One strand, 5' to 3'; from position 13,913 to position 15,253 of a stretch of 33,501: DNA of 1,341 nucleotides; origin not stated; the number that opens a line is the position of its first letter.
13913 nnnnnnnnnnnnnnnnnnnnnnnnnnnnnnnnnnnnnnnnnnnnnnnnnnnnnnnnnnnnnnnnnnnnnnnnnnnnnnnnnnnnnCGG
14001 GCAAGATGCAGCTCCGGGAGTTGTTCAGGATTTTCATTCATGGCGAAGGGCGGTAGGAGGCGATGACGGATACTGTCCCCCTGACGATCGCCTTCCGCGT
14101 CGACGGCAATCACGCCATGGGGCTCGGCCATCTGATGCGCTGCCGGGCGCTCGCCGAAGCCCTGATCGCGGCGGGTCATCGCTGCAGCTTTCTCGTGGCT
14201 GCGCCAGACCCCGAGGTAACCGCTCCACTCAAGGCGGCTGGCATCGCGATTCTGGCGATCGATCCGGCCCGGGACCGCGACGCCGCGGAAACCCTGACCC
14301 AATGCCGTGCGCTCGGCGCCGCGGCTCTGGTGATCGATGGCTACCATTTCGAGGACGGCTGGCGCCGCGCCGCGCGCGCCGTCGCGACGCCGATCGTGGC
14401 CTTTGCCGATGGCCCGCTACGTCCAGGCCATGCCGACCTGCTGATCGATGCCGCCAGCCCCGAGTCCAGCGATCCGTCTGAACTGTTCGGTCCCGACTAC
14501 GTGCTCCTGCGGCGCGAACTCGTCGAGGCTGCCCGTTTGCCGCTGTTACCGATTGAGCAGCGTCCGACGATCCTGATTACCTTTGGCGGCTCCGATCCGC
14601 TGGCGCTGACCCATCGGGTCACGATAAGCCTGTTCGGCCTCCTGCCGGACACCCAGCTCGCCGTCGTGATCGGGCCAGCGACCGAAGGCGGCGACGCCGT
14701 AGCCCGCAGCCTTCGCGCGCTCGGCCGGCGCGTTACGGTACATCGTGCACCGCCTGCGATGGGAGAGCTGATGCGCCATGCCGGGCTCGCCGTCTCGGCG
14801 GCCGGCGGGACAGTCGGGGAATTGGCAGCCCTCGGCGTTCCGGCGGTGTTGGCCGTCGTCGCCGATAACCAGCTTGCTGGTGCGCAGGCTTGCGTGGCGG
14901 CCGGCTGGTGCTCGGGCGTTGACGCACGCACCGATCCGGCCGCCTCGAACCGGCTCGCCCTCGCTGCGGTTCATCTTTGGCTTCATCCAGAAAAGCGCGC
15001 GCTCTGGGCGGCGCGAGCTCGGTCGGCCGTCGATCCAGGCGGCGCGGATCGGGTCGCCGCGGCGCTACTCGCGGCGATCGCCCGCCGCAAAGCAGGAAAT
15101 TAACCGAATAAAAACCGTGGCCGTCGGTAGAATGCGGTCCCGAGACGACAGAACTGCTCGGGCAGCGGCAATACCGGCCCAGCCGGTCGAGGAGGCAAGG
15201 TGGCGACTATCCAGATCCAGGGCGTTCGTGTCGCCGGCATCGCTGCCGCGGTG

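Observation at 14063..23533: pseG/pseH pair split by a private KAS III-SDR-ACP-hydrolase cassette and Rieske oxygenases, capped by a TPR-GT41 transferase: candidate undescribed acyl-nonulosonate tailoring and transfer system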

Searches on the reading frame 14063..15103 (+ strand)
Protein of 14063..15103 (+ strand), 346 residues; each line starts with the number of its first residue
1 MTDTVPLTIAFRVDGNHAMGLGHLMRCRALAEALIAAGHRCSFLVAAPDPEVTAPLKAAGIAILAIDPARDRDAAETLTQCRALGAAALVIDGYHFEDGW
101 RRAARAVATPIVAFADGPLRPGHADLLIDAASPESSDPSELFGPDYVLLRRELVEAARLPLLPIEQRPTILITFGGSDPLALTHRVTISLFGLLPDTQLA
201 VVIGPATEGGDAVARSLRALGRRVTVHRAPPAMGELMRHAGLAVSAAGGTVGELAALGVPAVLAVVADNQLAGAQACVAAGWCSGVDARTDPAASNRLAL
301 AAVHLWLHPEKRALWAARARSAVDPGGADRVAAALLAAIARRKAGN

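Call 3: search_protein_families(library=pfam, proteins=[window:14063-15103:+], max_evalue=0.01)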
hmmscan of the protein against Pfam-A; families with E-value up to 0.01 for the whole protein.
window:14063-15103:+ (346 aa): 1 family
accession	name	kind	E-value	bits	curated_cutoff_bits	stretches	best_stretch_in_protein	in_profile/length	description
PF04101.22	Glyco_tran_28_C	-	0.001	19.6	22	1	198-285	32-122/166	Glycosyltransferase family 28 C-terminal domain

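Call 4: search_protein_families(library=ncbifam, proteins=[window:14063-15103:+], max_evalue=0.01)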
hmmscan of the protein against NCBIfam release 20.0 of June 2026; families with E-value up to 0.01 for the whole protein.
window:14063-15103:+ (346 aa): 2 families
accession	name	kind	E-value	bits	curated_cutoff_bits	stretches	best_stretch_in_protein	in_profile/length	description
TIGR03590.1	PseG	equivalog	1.3e-46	159.5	153.55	1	8-275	2-278/280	UDP-2,4-diacetamido-2,4,6-trideoxy-beta-L-altropyranose hydrolase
TIGR01133.1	murG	equivalog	1.8e-10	40.4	250.25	1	163-335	179-353/353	undecaprenyldiphospho-muramoylpentapeptide beta-N-acetylglucosaminyltransferase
